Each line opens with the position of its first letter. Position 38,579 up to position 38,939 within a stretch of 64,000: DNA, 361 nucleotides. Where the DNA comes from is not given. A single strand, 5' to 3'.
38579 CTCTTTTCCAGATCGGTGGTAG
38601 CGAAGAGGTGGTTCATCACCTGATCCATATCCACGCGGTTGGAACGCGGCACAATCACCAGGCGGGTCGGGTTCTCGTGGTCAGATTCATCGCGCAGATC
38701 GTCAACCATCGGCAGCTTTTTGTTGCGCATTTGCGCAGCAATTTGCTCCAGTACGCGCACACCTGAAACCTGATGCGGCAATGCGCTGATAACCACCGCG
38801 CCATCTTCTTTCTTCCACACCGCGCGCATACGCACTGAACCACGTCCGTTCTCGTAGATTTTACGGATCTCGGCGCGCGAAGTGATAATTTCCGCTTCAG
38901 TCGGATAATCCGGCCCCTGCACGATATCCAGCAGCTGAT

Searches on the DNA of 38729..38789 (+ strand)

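Call 45: search_dna_similar(query=window:38729-38789:+, collection=ecoli_genomes, mode=near, max_rows=40, rows=best)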
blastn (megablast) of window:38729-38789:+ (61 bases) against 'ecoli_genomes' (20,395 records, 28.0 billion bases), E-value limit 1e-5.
Records with a match: 5355; places in all: 5358; records where one place covers at least 80% of the query: 5355.
Genomes with a match: 5355 of 5426; with a place that covers at least 80% of the query: 5355. Places per genome that has any: lowest 1, median 1, highest 2. On chromosomes: 5357 places; on plasmids: 1.
Best place of each record, by identity: >=99% 1; 95-99% 5354.
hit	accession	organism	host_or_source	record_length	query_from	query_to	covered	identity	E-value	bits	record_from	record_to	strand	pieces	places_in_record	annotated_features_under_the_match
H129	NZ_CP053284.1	Escherichia coli strain SCU-104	Homo sapiens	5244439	1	61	100%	100.0%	5e-23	113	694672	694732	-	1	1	parC: DNA topoisomerase IV subunit A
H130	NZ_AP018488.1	Escherichia coli O157:H7 strain PV15-279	Homo sapiens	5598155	1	61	100%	98.4%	2e-21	108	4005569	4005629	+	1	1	parC: DNA topoisomerase IV subunit A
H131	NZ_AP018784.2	Escherichia coli strain SK1144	-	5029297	1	61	100%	98.4%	2e-21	108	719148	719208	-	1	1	parC: DNA topoisomerase IV subunit A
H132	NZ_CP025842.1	Escherichia coli strain 720632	Homo sapiens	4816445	1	61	100%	98.4%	2e-21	108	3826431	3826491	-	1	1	parC: DNA topoisomerase IV subunit A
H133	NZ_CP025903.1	Escherichia coli strain 300709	Homo sapiens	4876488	1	61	100%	98.4%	2e-21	108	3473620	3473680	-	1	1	parC: DNA topoisomerase IV subunit A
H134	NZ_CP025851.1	Escherichia coli strain 510016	Homo sapiens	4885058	1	61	100%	98.4%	2e-21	108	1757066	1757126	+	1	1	parC: DNA topoisomerase IV subunit A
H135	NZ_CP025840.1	Escherichia coli strain 214-4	Homo sapiens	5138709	1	61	100%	98.4%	2e-21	108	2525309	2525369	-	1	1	parC: DNA topoisomerase IV subunit A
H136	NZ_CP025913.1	Escherichia coli strain 203740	Homo sapiens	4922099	1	61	100%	98.4%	2e-21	108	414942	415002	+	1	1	parC: DNA topoisomerase IV subunit A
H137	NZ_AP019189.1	Escherichia coli strain M217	Homo sapiens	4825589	1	61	100%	98.4%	2e-21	108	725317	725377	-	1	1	parC: DNA topoisomerase IV subunit A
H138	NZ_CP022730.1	Escherichia coli strain SA186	Homo sapiens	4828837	1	61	100%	98.4%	2e-21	108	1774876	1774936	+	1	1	parC: DNA topoisomerase IV subunit A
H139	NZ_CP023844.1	Escherichia coli strain 4/1-1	Homo sapiens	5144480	1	61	100%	98.4%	2e-21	108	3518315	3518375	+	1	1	parC: DNA topoisomerase IV subunit A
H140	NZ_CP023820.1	Escherichia coli strain 7/2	Homo sapiens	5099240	1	61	100%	98.4%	2e-21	108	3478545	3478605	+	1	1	parC: DNA topoisomerase IV subunit A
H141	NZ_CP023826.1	Escherichia coli strain 4/4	Homo sapiens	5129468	1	61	100%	98.4%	2e-21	108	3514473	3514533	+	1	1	parC: DNA topoisomerase IV subunit A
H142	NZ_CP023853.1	Escherichia coli strain 2/0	Homo sapiens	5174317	1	61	100%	98.4%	2e-21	108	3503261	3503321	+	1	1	parC: DNA topoisomerase IV subunit A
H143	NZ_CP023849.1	Escherichia coli strain 4/0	Homo sapiens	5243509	1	61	100%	98.4%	2e-21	108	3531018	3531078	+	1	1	parC: DNA topoisomerase IV subunit A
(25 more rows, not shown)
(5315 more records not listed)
